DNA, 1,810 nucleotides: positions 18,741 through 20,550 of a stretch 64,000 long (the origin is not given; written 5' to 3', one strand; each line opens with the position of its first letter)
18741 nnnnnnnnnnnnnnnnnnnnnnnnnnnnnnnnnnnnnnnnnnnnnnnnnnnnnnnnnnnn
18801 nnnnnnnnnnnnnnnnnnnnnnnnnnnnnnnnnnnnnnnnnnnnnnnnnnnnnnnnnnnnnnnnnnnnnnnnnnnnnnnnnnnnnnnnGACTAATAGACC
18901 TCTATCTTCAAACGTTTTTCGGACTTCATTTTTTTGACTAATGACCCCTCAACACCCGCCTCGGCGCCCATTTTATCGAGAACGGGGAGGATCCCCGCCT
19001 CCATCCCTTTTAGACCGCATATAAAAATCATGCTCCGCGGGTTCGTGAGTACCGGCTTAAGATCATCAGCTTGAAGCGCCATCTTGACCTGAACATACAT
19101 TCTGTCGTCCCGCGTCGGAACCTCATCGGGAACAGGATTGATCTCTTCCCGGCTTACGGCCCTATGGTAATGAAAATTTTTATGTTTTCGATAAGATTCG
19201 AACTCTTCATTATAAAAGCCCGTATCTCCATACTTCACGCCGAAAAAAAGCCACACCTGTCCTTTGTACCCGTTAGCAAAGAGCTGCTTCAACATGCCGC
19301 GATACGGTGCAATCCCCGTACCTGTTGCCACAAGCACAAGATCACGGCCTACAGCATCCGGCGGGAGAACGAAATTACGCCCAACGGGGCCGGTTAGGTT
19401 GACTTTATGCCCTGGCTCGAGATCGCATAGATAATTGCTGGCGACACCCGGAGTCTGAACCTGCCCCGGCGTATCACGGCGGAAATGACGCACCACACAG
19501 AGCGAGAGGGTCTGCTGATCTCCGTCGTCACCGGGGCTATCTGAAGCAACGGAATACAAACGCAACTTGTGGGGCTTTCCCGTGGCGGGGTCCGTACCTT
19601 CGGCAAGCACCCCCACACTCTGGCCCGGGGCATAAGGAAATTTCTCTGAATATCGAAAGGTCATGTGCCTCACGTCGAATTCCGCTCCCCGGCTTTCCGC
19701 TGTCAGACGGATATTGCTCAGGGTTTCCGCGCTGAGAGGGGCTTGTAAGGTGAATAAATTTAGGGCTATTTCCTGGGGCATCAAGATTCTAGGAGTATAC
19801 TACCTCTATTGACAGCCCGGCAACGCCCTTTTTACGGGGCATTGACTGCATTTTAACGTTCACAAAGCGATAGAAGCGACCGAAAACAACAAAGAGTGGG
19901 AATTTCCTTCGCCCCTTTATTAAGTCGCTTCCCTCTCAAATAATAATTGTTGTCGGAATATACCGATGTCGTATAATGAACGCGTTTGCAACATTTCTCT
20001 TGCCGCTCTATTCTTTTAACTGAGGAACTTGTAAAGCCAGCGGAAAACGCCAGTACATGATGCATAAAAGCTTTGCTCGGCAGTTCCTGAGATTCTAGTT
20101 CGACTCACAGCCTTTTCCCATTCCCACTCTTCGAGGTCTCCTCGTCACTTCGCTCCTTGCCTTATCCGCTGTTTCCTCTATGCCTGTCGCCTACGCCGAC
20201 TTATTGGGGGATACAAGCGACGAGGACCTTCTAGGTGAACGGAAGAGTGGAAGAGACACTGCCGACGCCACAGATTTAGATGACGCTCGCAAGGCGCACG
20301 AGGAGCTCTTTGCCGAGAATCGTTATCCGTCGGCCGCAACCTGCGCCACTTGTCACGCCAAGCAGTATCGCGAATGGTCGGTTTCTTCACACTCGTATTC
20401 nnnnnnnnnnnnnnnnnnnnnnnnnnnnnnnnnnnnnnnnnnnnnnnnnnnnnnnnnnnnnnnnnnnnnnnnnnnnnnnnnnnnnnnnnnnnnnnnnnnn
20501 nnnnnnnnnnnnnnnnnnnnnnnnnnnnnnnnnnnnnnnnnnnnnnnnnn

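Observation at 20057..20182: Signal-peptide-like sequence lies upstream of the cytochrome ATG, behind an in-frame TAG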

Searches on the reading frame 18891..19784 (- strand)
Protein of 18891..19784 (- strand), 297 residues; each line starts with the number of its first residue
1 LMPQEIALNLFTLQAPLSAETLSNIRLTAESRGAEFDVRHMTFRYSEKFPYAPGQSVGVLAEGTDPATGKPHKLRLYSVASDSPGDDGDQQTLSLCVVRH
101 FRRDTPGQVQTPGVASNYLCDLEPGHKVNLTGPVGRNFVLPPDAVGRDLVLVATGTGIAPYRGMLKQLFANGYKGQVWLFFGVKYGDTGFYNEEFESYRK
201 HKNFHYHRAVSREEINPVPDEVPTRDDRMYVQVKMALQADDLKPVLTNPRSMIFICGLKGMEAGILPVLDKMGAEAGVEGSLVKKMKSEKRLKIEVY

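Call 6: search_protein_families(library=pfam, proteins=[window:18891-19784:-])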
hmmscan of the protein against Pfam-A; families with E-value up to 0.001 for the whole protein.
window:18891-19784:- (297 aa): 1 family
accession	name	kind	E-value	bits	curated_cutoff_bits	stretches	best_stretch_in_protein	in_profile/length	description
PF00175.26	NAD_binding_1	-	6.9e-18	65.7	22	1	151-264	1-106/109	Oxidoreductase NAD-binding domain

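Call 39: search_protein_families(library=ncbifam, proteins=[window:18891-19784:-], max_evalue=0.001)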
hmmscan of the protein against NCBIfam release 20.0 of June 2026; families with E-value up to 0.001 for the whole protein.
window:18891-19784:- (297 aa): 21 families
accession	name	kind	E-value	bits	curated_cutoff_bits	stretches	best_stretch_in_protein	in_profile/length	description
NF058510.1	bifunc_CpcD_PetH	exception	1.2e-66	225.1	635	1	4-297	112-405/405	bifunctional rod-capping linker CpcD/ferredoxin--NADP reductase PetH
NF045929.1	FNRPetHCyano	equivalog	4.8e-66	223.3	600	1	4-297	116-411/411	ferredoxin--NADP reductase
TIGR03224.1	benzo_boxA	equivalog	1.5e-48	165.7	459.2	1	8-297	134-411/411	benzoyl-CoA 2,3-epoxidase subunit BoxA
TIGR01931.1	cysJ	equivalog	9.9e-26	90.5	668.15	1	71-297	380-597/597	assimilatory sulfite reductase (NADPH) flavoprotein subunit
NF004859.0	PRK06214.1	equivalog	5.3e-24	84.8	432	1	71-297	322-539/539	sulfite reductase subunit alpha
NF008197.0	PRK10953.1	equivalog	8.8e-19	67.2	838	1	70-272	383-575/601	NADPH-dependent assimilatory sulfite reductase flavoprotein subunit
TIGR01941.1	nqrF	equivalog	1.8e-16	60.1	295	1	106-276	230-395/405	NADH:ubiquinone reductase (Na(+)-transporting) subunit F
NF006220.0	PRK08345.1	subfamily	1.6e-15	57.1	395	1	93-273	61-240/294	cytochrome-c3 hydrogenase subunit gamma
NF040810.1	BenC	equivalog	1.9e-13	50.3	430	1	112-216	173-276/333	benzoate 1,2-dioxygenase electron transfer component BenC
NF009805.0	PRK13289.1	equivalog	5.1e-13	48.7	432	1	50-273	184-381/399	NO-inducible flavohemoprotein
NF045803.1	MethMoxFADbindMmoC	equivalog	4.7e-10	38.8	500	1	110-211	178-279/343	aromatic/alkene monooxygenase hydroxylase FAD-binding subunit MmoC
NF008822.0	PRK11872.1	equivalog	1.2e-09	37.6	402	1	112-212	177-276/341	anthranilate 1,2-dioxygenase electron transfer component AntC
NF040830.1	sulfhyd_ShyC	equivalog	2.1e-09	36.9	600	1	103-201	66-163/288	NAD(P)-dependent hydrogenase/sulfhydrogenase 2 subunit gamma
TIGR02911.1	sulfite_red_B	equivalog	8.5e-09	34.9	288.6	1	112-206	66-160/261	anaerobic sulfite reductase subunit AsrB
NF000799.0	PRK00054.1-4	equivalog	4.3e-08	32.5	314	1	93-198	55-158/258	dihydroorotate dehydrogenase electron transfer subunit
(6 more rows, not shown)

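Call 58: find_encoding_contigs(protein=window:18894-19781:-, flank=3000, max_places=10)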
Protein window:18894-19781:- (296 aa): 1 contig read that carries it; 1 place shown.
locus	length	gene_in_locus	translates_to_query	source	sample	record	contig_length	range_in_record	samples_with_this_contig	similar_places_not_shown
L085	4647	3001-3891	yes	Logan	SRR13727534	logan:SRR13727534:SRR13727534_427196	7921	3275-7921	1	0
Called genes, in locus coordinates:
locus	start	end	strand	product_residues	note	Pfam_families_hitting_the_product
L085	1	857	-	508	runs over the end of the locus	-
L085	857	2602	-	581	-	PF14522:Cytochrome_C7 (faint), PF14537:Cytochrom_c3_2 (faint), PF22113:Mtrc-MtrF_II-IV_dom (faint), PF13435:Cytochrome_C554 (weak)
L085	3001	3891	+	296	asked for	PF00175:NAD_binding_1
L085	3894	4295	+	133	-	PF00072:Response_reg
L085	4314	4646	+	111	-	?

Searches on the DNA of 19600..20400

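Call 50: search_rna_families(source=window, start=19600, end=20400, threshold=evalue, max_evalue=1)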
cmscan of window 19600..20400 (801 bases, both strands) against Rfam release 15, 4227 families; matches with E-value up to 1: 1.
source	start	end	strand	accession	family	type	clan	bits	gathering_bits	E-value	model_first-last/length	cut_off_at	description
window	20053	20167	+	RF01511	Afu_304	Gene; snRNA; snoRNA; CD-box;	-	21.2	35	0.28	1-107/107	no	A. fumigatus snoRNA Afu_304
